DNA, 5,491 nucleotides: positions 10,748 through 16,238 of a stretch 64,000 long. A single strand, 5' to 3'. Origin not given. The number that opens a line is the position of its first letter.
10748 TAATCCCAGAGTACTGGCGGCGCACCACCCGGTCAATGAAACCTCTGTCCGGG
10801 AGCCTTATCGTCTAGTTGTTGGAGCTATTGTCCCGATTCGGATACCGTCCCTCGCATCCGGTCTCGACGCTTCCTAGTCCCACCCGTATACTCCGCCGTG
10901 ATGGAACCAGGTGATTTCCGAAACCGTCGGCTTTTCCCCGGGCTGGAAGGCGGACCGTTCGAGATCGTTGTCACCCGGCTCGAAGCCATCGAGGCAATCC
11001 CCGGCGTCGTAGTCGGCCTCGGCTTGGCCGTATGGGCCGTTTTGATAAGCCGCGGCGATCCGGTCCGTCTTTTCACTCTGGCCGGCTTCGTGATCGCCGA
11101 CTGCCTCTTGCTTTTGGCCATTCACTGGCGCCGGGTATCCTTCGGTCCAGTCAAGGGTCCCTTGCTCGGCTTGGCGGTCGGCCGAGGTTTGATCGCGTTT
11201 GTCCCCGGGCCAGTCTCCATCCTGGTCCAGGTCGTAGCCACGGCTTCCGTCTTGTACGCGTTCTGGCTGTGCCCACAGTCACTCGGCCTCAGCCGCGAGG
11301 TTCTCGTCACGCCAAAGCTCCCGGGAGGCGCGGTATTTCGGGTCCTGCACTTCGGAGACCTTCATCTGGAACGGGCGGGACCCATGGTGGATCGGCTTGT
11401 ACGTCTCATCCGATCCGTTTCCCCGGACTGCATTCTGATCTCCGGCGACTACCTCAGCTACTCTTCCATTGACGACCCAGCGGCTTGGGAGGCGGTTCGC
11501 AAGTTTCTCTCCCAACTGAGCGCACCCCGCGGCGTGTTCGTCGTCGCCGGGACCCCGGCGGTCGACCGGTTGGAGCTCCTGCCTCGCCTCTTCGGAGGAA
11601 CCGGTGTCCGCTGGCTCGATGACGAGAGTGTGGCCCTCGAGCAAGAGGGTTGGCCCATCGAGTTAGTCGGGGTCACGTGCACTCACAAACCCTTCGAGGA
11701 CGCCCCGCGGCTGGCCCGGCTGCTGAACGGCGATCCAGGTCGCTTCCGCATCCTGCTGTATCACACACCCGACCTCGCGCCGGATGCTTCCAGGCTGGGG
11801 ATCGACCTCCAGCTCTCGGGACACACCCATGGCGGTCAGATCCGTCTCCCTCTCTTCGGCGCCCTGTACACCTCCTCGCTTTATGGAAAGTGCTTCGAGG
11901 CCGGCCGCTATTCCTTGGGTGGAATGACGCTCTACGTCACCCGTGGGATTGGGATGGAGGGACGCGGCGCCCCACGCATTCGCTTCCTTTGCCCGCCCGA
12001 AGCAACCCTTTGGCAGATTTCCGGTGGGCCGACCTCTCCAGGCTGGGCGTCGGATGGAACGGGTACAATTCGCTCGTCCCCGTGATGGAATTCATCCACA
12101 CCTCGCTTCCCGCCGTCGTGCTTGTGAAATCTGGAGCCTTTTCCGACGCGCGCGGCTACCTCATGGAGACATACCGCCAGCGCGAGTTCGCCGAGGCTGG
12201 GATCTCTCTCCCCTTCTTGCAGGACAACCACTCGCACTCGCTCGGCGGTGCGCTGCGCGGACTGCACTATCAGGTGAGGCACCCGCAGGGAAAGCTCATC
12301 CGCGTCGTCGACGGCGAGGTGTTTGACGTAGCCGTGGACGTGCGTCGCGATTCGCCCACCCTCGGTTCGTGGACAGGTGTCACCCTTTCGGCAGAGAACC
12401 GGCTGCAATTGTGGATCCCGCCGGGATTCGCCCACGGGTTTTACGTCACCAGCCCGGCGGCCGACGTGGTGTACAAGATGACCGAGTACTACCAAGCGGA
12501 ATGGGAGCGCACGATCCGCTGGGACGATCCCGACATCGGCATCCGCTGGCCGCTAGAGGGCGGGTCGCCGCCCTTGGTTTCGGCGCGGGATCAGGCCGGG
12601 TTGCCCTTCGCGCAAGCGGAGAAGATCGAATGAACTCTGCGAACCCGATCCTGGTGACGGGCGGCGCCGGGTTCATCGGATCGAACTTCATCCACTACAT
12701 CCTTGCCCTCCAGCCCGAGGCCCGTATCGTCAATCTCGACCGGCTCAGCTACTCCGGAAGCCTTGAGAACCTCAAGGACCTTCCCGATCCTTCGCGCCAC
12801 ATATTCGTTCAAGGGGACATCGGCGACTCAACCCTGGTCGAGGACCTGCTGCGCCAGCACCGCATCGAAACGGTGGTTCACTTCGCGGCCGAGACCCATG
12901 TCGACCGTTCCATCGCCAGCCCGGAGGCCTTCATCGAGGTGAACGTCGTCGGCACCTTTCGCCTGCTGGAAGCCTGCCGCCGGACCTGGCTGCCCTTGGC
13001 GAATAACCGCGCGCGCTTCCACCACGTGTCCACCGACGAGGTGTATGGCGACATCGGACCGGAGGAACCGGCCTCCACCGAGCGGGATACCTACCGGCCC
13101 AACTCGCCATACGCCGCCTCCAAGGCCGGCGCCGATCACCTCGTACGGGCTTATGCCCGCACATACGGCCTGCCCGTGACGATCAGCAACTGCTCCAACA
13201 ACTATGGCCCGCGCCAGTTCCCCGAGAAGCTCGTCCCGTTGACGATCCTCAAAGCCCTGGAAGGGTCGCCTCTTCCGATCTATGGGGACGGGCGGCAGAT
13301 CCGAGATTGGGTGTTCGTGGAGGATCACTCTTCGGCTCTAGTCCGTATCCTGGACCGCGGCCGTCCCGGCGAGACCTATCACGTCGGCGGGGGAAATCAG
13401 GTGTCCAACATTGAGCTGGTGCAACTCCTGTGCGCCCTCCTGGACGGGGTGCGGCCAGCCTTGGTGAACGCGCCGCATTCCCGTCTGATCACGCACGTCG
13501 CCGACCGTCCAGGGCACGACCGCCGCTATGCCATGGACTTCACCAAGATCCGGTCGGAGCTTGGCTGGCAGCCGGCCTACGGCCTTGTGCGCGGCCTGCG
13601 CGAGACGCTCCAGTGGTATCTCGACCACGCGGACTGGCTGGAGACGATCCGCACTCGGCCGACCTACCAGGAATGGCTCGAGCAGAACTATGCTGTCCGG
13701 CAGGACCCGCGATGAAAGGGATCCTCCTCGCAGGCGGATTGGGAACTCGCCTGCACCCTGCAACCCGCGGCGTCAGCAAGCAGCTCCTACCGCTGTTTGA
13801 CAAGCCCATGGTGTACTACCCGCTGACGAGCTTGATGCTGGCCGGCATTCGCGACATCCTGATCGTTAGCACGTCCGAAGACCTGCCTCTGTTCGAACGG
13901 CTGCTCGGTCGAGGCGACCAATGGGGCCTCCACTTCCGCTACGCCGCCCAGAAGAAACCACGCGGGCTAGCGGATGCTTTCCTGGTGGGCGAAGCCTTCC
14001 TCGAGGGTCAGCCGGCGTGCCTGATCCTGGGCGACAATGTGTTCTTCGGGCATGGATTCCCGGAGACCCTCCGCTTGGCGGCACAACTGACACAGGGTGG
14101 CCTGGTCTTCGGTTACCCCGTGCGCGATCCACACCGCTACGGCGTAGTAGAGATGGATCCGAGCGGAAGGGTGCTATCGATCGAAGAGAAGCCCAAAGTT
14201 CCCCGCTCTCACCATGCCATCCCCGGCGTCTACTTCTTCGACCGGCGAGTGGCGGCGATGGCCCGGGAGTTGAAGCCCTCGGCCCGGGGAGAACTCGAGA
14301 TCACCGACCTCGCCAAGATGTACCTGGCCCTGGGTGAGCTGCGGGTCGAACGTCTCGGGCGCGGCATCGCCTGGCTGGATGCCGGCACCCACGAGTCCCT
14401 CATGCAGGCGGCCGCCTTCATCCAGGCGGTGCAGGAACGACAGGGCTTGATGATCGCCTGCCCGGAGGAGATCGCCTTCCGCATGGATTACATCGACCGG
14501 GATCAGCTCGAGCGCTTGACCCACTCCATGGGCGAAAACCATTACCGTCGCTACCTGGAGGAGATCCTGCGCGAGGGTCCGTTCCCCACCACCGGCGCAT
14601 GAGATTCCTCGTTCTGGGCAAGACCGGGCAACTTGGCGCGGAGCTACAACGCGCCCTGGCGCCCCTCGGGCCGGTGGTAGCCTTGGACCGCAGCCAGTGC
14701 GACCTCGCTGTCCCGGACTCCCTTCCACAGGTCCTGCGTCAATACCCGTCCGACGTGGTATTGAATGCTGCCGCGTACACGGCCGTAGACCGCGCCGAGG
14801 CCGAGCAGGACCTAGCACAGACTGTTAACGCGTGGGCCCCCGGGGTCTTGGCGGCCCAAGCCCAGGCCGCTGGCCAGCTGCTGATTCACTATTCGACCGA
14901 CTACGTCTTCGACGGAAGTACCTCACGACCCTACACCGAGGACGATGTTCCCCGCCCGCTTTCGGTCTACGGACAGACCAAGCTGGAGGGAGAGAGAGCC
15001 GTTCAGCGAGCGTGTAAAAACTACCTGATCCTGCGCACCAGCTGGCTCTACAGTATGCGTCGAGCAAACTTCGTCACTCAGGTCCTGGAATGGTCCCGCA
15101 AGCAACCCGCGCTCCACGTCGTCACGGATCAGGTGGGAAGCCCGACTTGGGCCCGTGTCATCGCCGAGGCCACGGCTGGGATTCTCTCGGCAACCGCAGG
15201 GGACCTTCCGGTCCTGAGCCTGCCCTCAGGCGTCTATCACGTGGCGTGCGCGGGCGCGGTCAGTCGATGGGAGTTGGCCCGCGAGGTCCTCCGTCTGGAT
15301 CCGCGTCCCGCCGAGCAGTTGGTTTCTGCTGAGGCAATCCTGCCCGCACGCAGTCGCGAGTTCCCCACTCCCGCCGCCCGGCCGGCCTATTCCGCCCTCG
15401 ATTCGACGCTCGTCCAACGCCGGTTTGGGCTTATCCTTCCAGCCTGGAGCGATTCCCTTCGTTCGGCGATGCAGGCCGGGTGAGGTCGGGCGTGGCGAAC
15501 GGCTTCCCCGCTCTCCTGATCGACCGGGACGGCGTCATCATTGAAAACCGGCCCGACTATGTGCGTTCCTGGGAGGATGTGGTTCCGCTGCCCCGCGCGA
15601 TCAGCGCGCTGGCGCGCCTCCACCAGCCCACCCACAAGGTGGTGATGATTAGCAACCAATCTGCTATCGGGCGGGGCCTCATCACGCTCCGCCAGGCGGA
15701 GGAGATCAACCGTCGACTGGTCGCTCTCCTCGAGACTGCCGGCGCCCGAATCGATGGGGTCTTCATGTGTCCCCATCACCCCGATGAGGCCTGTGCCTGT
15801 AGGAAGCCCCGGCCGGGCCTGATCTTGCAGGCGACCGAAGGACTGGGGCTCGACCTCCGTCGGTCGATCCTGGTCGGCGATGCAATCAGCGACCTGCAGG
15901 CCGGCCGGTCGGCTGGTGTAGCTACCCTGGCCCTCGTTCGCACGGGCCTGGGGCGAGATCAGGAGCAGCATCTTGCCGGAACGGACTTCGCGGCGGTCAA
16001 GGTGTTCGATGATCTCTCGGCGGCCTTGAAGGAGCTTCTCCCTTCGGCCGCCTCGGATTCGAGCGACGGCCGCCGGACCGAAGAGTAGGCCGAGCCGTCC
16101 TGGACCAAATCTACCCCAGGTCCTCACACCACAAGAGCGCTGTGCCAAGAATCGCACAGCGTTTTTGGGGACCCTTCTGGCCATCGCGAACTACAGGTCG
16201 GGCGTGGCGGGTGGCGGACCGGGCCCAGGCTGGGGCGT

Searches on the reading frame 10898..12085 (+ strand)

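Call 14: search_protein_families(library=pfam, proteins=[window:10898-12085:+], max_evalue=0.00001)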
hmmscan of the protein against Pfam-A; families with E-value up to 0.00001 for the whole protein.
window:10898-12085:+ (395 aa): 1 family
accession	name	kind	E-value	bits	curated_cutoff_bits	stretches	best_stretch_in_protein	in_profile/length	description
PF00149.33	Metallophos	-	1.4e-07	32.5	21.5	1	147-312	1-190/191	Calcineurin-like phosphoesterase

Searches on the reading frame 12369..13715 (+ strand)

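Call 14: search_protein_families(library=pfam, proteins=[window:12369-13715:+], max_evalue=0.00001)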
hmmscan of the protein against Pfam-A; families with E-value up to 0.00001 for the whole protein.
window:12369-13715:+ (448 aa): 6 families
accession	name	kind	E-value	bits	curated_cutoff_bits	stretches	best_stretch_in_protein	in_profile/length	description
PF16363.11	GDP_Man_Dehyd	-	6e-88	295.9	27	1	95-413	1-332/332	GDP-mannose 4,6 dehydratase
PF01370.27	Epimerase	-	2.7e-68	230.4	20.9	1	94-340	1-240/240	NAD dependent epimerase/dehydratase family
PF04321.23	RmlD_sub_bind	-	2.1e-17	63.6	27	1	94-400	3-269/287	RmlD substrate binding domain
PF07993.18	NAD_binding_4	-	1.9e-15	57.2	20.1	1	96-277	1-206/258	Male sterility protein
PF02719.21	Polysacc_synt_2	-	8e-14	51.9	20.2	1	94-205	1-117/293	Polysaccharide biosynthesis protein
PF01073.25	3Beta_HSD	-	1.5e-13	50.8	22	1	95-323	1-224/280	3-beta hydroxysteroid dehydrogenase/isomerase family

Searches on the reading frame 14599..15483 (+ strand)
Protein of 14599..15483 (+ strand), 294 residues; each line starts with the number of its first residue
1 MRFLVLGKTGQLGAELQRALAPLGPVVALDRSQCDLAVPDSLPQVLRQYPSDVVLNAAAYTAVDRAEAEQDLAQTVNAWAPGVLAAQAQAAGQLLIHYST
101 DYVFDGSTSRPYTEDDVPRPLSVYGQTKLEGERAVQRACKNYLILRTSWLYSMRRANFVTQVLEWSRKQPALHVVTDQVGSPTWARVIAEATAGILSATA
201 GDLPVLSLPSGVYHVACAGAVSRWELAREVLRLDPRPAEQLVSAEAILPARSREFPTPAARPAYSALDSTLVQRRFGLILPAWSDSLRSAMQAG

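Call 14: search_protein_families(library=pfam, proteins=[window:14599-15483:+], max_evalue=0.00001)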
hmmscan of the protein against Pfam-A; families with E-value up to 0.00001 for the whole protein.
window:14599-15483:+ (294 aa): 3 families
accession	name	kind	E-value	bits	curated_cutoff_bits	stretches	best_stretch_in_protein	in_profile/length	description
PF04321.23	RmlD_sub_bind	-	1.6e-93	313.4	27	1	1-292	1-283/287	RmlD substrate binding domain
PF01370.27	Epimerase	-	6.2e-18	65.5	20.9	1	4-165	2-188/240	NAD dependent epimerase/dehydratase family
PF16363.11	GDP_Man_Dehyd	-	1.2e-07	31.9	27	1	33-147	58-176/332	GDP-mannose 4,6 dehydratase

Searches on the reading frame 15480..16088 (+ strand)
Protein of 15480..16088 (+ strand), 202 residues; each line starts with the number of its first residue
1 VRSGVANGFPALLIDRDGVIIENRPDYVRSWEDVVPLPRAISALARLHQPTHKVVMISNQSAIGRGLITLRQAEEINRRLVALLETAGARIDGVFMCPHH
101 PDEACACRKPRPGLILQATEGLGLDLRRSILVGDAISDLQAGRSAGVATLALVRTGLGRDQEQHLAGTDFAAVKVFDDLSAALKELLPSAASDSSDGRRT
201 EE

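Call 14: search_protein_families(library=pfam, proteins=[window:15480-16088:+], max_evalue=0.00001)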
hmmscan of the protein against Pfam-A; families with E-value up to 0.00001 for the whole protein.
window:15480-16088:+ (202 aa): 4 families
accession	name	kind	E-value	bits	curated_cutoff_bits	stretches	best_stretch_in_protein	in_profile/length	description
PF13242.12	Hydrolase_like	-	2e-13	50.5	22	1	107-181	2-74/75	HAD-hyrolase-like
PF00702.32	Hydrolase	-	4.7e-10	40.6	26.4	1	35-146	98-191/191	haloacid dehalogenase-like hydrolase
PF13419.12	HAD_2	-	1.6e-07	32.1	23.8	1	107-151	133-177/178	Haloacid dehalogenase-like hydrolase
PF08645.17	PNK3P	-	2e-06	28.1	22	1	39-137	33-128/161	Polynucleotide kinase 3 phosphatase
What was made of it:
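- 15480..16088 (+): The only intact GmhB-like HAD phosphatase in the window, overlapping the rmlD stop. Pfam Hydrolase_like/PNK3P (call 14).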

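Call 48: search_protein_families(library=ncbifam, proteins=[window:15480-16088:+], max_evalue=0.00001)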
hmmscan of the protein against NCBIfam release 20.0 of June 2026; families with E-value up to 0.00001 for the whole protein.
window:15480-16088:+ (202 aa): 18 families
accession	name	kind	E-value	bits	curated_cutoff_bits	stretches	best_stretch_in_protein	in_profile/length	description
NF006506.0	PRK08942.1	equivalog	4.6e-49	166.4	178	1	10-187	4-178/182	D-glycero-beta-D-manno-heptose 1,7-bisphosphate 7-phosphatase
TIGR01656.1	Histidinol-ppas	subfamily_domain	1.7e-43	148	84.15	1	10-153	1-146/149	histidinol-phosphate phosphatase domain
TIGR00213.1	GmhB_yaeD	subfamily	4.6e-31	107.8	149.6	1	10-163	2-160/176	D-glycero-beta-D-manno-heptose 1,7-bisphosphate 7-phosphatase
TIGR01662.1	HAD-SF-IIIA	subfamily_domain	1e-29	103.4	44.6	1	11-152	2-138/141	HAD-IIIA family hydrolase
NF050049.1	HBPPhtaseGmhB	domain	2.9e-25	89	250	1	11-158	5-149/171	D-glycero-alpha-D-manno-heptose-1,7-bisphosphate 7-phosphatase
NF003937.0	PRK05446.1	equivalog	6.2e-24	84.7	443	1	11-155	5-151/355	bifunctional histidinol-phosphatase/imidazoleglycerol-phosphate dehydratase HisB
NF005264.0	PRK06769.1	equivalog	3.5e-23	82.3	217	1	11-163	6-146/175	HAD-IIIA family hydrolase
TIGR01261.1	hisB_Nterm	equivalog_domain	1.1e-22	80.2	140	1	11-153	3-147/161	histidinol-phosphatase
TIGR01454.1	AHBA_synth_RP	hypoth_equivalog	6.9e-09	35.6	246.65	1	106-171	128-192/205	AHBA synthesis associated protein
NF009696.0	PRK13222.1-3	equivalog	2.6e-08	33.8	359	1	70-160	114-194/223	N-acetylmuramic acid 6-phosphate phosphatase MupP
NF009695.0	PRK13222.1-2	equivalog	3.2e-07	30.1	225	1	105-184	146-220/226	phosphoglycolate phosphatase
TIGR01449.2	PGP_bact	equivalog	3.6e-07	29.9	180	1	105-171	137-202/213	phosphoglycolate phosphatase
TIGR01664.1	DNA-3'-Pase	equivalog_domain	4.3e-07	30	107.65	1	38-138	45-139/167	DNA 3'-phosphatase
TIGR01422.2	phosphonatase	equivalog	1.4e-06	27.8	220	1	100-156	147-203/251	phosphonoacetaldehyde hydrolase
TIGR02009.1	PGMB-YQAB-SF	subfamily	4e-06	27.1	153.35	0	108-151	142-185/186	beta-phosphoglucomutase family hydrolase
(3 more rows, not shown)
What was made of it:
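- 15480..16088 (+): NCBIfam GmhB model NF006506 166.4 bits against a 178 cut-off (call 48).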
